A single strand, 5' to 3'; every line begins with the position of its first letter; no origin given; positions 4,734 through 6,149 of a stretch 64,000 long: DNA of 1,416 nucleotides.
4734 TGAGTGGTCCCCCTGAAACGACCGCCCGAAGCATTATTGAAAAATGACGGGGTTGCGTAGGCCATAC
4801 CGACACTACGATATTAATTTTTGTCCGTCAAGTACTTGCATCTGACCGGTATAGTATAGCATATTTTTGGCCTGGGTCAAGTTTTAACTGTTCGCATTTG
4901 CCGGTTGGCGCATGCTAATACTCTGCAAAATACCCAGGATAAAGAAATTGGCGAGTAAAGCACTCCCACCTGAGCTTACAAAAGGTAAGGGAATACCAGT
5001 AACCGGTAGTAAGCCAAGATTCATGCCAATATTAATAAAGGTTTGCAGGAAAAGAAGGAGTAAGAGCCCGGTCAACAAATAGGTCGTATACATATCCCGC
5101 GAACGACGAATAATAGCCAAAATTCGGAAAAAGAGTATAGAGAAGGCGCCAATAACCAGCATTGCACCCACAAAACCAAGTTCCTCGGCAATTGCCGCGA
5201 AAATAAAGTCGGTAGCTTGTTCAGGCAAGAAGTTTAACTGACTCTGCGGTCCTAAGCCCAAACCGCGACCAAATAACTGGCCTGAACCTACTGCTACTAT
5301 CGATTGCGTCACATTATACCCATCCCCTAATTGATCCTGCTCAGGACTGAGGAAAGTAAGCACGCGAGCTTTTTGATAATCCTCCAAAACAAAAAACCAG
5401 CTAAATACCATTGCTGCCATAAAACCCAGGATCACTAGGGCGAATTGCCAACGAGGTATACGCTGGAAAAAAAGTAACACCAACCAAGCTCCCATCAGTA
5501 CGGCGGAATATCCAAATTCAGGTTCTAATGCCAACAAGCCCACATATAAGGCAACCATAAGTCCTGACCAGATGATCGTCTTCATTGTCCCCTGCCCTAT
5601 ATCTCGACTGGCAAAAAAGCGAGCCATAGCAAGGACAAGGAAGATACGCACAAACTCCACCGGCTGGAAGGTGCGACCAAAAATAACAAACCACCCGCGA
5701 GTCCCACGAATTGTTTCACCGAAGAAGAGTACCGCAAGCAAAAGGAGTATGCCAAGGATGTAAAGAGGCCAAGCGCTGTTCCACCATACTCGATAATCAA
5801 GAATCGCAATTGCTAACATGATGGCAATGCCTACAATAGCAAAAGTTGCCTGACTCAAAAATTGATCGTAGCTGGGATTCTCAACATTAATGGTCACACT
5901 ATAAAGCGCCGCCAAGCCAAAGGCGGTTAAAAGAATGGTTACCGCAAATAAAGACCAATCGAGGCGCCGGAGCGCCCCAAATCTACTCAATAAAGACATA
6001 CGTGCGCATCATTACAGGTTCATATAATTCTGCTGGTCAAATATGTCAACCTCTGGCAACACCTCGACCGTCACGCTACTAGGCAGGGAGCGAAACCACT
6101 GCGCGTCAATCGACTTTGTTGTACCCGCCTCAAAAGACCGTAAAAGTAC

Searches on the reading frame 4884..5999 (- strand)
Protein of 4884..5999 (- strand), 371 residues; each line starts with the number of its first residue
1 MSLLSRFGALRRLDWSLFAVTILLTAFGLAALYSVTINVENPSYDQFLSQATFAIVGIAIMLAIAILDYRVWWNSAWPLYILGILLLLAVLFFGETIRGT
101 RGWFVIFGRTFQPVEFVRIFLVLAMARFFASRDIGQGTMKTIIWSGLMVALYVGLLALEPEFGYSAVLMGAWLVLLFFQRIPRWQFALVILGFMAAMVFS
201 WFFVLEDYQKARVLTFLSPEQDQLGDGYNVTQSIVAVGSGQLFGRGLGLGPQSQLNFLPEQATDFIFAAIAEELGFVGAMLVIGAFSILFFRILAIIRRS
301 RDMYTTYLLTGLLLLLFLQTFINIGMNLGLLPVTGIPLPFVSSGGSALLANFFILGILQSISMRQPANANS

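Call 47: search_protein_families(library=pfam, proteins=[window:4884-5999:-], max_evalue=0.001)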
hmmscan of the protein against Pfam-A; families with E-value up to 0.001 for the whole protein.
window:4884-5999:- (371 aa): 1 family
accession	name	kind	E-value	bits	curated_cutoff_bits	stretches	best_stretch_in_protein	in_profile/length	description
PF01098.24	FTSW_RODA_SPOVE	-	1.3e-88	297.8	26.4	1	16-364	3-353/356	Cell cycle protein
